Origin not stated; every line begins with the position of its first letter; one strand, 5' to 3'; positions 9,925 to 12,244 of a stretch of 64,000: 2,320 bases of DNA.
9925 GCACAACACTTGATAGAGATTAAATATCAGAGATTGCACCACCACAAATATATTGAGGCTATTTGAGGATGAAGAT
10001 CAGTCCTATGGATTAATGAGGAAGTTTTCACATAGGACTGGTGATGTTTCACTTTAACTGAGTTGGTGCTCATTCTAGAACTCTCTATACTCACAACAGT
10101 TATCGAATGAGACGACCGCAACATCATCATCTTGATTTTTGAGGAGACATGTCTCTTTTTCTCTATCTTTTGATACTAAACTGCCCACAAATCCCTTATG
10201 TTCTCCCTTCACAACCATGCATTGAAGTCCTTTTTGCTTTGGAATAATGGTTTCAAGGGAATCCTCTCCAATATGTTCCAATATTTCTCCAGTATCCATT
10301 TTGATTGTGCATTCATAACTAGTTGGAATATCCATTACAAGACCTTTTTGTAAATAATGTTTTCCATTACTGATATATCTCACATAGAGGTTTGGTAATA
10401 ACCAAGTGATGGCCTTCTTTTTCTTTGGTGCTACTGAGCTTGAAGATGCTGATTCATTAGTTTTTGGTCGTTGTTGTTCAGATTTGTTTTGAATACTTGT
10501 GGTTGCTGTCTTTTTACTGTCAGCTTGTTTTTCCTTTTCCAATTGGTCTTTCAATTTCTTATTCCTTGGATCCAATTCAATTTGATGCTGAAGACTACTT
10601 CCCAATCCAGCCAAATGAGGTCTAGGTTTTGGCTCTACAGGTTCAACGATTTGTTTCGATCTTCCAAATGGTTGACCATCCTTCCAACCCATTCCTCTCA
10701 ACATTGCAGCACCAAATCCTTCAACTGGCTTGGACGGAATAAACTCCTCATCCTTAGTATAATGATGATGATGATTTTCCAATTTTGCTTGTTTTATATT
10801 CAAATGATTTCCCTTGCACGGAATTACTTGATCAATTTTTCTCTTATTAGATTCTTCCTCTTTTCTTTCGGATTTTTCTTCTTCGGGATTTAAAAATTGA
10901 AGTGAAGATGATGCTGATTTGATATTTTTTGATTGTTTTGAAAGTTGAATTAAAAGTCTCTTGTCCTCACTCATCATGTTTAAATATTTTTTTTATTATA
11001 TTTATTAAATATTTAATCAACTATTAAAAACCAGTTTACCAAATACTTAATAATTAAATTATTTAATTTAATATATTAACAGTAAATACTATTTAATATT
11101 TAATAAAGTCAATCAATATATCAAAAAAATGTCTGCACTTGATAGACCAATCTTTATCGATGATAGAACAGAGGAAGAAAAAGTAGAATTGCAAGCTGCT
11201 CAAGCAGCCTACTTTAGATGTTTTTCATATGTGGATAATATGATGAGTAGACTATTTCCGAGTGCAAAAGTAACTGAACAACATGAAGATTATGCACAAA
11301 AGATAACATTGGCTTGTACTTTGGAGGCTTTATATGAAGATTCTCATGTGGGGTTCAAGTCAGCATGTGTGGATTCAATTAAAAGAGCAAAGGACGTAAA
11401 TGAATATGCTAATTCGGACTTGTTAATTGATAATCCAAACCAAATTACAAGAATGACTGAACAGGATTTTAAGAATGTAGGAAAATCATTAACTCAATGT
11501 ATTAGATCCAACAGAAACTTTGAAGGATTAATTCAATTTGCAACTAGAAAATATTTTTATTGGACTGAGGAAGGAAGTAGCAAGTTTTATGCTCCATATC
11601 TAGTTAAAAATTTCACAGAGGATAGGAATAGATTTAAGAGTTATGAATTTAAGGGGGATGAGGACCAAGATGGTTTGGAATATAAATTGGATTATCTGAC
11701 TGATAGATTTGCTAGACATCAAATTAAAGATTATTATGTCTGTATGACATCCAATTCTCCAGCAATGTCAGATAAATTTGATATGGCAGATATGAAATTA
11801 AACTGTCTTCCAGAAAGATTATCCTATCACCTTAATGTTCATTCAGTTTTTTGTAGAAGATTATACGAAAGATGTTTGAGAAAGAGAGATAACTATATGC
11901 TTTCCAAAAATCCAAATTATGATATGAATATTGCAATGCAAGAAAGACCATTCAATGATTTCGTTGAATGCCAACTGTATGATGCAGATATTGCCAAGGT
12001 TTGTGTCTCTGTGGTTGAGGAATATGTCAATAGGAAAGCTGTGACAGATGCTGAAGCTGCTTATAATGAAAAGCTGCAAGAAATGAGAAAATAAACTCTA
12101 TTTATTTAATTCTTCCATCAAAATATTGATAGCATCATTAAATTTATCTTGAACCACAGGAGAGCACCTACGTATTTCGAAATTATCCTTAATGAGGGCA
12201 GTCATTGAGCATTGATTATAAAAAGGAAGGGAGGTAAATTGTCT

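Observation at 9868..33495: Canonical palindromic E2F sites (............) at a fixed short distance upstream of three unrelated genes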

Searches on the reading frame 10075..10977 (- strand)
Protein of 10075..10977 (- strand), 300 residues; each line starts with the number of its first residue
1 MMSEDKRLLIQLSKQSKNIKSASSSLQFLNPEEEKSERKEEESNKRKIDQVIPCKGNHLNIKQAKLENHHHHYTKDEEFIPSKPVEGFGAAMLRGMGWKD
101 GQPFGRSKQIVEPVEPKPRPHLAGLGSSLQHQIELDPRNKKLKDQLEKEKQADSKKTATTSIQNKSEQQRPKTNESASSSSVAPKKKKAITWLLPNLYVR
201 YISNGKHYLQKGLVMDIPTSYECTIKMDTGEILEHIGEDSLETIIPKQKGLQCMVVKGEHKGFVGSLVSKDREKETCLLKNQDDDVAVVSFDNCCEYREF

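Call 15: search_protein_families(library=pfam, proteins=[window:10075-10977:-], max_evalue=0.01)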
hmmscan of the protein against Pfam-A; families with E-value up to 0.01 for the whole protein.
window:10075-10977:- (300 aa): 3 families
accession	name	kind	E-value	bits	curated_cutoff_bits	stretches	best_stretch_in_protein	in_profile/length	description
PF25088.1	GPKOW_C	-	7.9e-25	87.5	65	1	200-297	4-105/107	GPKOW C-terminal domain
PF12656.12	G-patch_2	-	2.8e-17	63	26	1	84-127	13-57/61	G-patch domain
PF01585.28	G-patch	-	2e-05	24.8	22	1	86-126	2-43/45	G-patch domain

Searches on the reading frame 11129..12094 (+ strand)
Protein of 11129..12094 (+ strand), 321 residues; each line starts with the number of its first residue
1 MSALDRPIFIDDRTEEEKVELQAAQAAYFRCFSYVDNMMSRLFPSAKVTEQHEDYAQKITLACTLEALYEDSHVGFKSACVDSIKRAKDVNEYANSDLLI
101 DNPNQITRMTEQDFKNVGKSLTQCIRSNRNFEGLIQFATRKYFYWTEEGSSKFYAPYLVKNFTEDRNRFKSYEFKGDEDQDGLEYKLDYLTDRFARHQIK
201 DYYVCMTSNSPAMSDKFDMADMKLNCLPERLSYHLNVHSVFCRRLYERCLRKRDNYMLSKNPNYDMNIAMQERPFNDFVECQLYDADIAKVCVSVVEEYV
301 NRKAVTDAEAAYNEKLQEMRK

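Call 35: search_protein_families(library=pfam, proteins=[window:11129-12094:+], max_evalue=0.001)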
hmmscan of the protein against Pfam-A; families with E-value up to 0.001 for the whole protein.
window:11129-12094:+ (321 aa): 0 families
